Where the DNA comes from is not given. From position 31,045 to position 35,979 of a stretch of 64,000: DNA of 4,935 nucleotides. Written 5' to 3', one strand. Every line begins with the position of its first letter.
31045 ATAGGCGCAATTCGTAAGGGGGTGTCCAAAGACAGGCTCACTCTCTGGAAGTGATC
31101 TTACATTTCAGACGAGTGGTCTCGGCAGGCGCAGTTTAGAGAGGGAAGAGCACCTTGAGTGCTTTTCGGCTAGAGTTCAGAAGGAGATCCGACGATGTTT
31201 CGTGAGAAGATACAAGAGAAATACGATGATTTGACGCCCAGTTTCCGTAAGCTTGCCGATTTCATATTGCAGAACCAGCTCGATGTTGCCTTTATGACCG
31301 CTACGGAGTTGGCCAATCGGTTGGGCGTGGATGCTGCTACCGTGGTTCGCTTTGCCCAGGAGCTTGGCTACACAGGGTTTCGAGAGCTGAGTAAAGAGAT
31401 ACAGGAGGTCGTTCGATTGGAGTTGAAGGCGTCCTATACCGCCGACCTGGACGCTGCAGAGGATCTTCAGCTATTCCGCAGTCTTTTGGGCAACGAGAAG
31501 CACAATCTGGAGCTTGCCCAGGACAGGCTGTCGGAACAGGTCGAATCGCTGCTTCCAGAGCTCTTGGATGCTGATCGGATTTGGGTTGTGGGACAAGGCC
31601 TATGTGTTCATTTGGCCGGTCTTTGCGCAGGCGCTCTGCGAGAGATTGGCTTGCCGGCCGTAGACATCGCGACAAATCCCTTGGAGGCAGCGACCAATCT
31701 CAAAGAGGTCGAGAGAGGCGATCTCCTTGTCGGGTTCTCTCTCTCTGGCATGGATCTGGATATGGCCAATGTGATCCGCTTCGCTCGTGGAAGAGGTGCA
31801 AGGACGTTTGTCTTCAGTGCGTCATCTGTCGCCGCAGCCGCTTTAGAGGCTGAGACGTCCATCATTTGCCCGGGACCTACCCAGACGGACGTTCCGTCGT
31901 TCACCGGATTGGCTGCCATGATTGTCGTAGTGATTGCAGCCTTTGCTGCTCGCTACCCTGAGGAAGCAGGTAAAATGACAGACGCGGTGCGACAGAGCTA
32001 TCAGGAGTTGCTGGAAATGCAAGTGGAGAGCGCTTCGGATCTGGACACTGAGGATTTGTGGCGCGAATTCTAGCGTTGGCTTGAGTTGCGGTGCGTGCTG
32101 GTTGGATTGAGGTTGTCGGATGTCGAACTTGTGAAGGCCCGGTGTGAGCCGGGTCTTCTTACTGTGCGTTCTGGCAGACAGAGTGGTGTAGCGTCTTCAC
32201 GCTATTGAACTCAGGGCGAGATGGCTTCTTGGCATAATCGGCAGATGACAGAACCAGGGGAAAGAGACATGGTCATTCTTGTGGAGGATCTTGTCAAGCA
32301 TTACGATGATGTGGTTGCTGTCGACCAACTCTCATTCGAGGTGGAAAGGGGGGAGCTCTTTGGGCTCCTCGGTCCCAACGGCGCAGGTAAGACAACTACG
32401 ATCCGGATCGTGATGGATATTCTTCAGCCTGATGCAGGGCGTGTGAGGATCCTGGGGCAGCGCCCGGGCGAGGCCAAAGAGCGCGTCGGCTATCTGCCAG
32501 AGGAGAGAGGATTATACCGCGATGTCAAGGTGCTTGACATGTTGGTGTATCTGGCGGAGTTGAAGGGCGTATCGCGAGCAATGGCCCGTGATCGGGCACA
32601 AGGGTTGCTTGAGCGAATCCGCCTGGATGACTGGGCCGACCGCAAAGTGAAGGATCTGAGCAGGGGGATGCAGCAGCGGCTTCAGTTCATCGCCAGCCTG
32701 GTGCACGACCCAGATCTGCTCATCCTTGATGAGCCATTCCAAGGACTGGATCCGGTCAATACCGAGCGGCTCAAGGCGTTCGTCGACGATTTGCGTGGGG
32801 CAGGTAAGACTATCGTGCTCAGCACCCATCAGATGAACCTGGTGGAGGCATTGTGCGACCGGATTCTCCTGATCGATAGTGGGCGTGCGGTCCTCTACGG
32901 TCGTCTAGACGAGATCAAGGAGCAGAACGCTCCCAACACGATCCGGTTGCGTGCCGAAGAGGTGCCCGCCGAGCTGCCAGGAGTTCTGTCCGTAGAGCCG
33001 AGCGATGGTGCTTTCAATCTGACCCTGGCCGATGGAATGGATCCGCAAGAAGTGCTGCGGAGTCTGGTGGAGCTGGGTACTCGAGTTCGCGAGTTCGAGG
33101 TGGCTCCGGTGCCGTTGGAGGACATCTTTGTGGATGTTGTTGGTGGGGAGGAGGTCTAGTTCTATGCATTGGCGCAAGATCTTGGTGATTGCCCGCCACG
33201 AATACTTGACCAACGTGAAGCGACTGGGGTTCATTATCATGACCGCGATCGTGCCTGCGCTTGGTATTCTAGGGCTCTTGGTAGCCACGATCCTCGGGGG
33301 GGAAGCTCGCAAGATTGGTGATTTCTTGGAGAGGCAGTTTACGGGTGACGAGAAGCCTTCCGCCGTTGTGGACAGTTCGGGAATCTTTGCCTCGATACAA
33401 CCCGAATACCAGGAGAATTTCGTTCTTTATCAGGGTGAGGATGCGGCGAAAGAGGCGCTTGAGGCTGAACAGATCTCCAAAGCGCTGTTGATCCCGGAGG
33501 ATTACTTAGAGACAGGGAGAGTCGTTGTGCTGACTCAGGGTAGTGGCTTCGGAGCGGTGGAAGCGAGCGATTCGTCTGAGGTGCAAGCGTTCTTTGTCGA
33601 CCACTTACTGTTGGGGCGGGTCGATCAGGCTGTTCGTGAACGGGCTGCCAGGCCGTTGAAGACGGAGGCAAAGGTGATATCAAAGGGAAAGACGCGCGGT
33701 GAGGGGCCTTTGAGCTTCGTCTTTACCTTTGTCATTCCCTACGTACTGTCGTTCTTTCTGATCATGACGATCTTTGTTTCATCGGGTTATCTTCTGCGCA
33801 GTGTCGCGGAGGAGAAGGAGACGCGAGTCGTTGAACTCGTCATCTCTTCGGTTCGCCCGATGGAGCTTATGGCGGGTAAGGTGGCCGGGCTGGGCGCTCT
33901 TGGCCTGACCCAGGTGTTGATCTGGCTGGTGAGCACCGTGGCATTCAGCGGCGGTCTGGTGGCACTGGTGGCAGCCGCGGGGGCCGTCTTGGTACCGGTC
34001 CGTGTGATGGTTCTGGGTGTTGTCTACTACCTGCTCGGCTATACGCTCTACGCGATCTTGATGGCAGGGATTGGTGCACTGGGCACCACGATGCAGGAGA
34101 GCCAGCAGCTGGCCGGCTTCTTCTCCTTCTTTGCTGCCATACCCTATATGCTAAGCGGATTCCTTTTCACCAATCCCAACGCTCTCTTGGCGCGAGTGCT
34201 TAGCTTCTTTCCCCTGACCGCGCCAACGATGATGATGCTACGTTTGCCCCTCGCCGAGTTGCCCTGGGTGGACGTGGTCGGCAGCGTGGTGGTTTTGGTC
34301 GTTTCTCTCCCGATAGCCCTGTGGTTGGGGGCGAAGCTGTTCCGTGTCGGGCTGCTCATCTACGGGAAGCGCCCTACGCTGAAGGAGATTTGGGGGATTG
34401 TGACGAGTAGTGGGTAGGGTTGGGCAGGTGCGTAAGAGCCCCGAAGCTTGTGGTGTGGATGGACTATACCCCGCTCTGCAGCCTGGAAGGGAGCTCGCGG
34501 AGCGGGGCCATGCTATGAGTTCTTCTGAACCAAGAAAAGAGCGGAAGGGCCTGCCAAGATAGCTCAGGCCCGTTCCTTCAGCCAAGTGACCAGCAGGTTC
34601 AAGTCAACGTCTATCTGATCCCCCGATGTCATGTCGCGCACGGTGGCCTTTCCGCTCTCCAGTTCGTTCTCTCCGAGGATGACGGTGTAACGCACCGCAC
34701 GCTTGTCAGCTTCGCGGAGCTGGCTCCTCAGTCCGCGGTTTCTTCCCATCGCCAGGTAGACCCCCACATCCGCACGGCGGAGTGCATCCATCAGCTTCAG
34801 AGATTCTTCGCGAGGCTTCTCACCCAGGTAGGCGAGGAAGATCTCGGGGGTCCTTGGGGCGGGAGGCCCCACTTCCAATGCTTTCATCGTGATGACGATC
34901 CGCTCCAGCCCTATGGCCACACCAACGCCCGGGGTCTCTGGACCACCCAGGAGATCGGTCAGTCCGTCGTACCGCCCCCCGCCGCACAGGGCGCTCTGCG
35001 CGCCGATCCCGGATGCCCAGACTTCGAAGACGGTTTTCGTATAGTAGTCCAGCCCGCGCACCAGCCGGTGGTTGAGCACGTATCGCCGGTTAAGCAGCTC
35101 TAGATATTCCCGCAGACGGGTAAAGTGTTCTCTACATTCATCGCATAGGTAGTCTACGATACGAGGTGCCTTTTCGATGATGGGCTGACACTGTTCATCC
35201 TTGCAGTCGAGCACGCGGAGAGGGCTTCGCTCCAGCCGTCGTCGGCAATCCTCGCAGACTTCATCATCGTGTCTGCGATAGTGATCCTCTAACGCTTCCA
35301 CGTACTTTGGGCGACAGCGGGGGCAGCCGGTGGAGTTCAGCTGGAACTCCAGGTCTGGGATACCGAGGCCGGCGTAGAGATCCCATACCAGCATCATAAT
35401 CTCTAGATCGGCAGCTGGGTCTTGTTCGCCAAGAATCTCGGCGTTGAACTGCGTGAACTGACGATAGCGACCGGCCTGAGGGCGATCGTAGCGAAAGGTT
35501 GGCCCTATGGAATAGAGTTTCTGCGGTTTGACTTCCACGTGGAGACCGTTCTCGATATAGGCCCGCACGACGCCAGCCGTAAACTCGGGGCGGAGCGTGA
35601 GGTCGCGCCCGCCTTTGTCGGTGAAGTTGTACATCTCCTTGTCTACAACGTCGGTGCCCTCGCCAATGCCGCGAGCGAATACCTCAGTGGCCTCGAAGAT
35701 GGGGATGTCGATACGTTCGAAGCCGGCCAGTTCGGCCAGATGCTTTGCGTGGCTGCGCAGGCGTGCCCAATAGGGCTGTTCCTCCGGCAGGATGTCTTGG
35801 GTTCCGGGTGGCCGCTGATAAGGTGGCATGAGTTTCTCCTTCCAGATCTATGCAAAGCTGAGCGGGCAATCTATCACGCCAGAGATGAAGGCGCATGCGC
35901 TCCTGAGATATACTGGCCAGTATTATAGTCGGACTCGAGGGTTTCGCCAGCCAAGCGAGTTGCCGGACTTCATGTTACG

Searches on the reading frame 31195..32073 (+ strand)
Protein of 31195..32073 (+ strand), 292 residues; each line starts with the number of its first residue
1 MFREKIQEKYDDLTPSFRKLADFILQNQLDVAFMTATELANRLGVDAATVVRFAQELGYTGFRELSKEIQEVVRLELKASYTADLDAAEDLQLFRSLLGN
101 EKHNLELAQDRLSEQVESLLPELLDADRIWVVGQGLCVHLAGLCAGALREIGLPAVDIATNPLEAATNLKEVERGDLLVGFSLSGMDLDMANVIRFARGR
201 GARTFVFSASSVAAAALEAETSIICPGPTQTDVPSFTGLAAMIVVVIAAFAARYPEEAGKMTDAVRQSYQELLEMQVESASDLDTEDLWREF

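Call 58: search_protein_families(library=pfam, proteins=[window:31195-32073:+], max_evalue=0.001)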
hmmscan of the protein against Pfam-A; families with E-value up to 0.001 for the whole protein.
window:31195-32073:+ (292 aa): 2 families
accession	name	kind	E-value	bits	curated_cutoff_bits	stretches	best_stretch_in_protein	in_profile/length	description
PF01418.23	HTH_6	-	2e-16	60.2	28.3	1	4-68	5-69/77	Helix-turn-helix domain, rpiR family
PF01380.27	SIS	-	4.6e-09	36.6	25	1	123-251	2-130/131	SIS domain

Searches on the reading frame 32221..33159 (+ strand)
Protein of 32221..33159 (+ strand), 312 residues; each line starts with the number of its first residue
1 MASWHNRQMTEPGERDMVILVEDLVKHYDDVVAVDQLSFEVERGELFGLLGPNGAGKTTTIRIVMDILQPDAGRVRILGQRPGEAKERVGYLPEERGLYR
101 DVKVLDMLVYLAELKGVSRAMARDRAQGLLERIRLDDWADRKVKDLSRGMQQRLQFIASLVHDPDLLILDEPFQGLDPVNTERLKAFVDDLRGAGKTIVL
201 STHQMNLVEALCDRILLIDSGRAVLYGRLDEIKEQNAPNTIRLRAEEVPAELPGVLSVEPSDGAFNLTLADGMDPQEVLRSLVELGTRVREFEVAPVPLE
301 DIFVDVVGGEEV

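Call 58: search_protein_families(library=pfam, proteins=[window:32221-33159:+], max_evalue=0.001)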
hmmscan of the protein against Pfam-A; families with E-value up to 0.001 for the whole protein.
window:32221-33159:+ (312 aa): 6 families
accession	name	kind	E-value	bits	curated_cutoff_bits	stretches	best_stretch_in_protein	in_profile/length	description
PF00005.33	ABC_tran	-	1.2e-28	100.8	25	1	35-173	2-136/137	ABC transporter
PF13304.12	AAA_21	-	4.5e-15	56.9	27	1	120-209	180-304/304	AAA domain, putative AbiEii toxin, Type IV TA system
PF13732.12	DrrA1-3_C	-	5.8e-13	49.8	27.4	1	227-307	1-81/81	ATP-binding protein DrrA1-3-like, C-terminal domain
PF13401.12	AAA_22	-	3.1e-05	24.7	27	1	49-200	10-120/130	AAA domain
PF25199.1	nSTAND_NTPase5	-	5.3e-05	23.5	34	0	188-236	46-94/145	Novel STAND NTPase 5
PF13191.12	AAA_16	-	0.00039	21.4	32.6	0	44-192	24-160/167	AAA ATPase domain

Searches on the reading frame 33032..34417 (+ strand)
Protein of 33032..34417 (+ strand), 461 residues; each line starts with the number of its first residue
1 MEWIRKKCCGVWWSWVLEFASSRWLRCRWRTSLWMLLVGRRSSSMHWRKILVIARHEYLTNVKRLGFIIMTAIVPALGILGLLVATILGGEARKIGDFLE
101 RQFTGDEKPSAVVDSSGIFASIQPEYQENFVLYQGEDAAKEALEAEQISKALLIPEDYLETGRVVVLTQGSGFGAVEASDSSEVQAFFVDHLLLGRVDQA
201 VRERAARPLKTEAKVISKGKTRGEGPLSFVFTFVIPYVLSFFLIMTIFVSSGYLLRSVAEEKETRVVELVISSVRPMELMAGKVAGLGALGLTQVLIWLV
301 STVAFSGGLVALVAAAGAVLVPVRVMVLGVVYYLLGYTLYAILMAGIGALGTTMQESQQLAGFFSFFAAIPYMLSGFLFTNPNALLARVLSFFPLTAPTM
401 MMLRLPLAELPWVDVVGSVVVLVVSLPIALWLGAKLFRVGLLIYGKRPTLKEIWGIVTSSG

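Call 58: search_protein_families(library=pfam, proteins=[window:33032-34417:+], max_evalue=0.001)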
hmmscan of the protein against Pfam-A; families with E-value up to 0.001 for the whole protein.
window:33032-34417:+ (461 aa): 1 family
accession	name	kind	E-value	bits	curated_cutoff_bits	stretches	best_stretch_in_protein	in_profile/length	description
PF12698.13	ABC2_membrane_3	-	8.8e-41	140.6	31.6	1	66-434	2-346/347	ABC-2 family transporter protein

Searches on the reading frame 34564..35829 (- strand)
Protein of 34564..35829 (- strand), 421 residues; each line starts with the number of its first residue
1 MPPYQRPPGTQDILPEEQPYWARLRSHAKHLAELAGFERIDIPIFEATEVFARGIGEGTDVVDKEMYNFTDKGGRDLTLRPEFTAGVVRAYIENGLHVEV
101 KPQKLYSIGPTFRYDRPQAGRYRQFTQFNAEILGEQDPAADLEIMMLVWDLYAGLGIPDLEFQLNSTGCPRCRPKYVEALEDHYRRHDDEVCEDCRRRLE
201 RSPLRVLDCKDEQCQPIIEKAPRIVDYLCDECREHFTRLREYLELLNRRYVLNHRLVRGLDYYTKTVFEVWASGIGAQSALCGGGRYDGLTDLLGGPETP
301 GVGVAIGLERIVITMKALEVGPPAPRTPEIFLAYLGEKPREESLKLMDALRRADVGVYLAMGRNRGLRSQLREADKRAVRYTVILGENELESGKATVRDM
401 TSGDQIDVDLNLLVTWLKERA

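Call 58: search_protein_families(library=pfam, proteins=[window:34564-35829:-], max_evalue=0.001)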
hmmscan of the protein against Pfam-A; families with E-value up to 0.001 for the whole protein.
window:34564-35829:- (421 aa): 3 families
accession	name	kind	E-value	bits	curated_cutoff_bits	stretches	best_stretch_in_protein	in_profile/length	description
PF13393.11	tRNA-synt_His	-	9.2e-46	156.9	25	1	9-311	1-308/308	Histidyl-tRNA synthetase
PF03129.25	HGTP_anticodon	-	8.7e-15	55.1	21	1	331-420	3-94/94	Anticodon binding domain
PF00587.30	tRNA-synt_2b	-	4.7e-14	53.3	29.3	1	67-279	1-129/179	tRNA synthetase class II core domain (G, H, P, S and T)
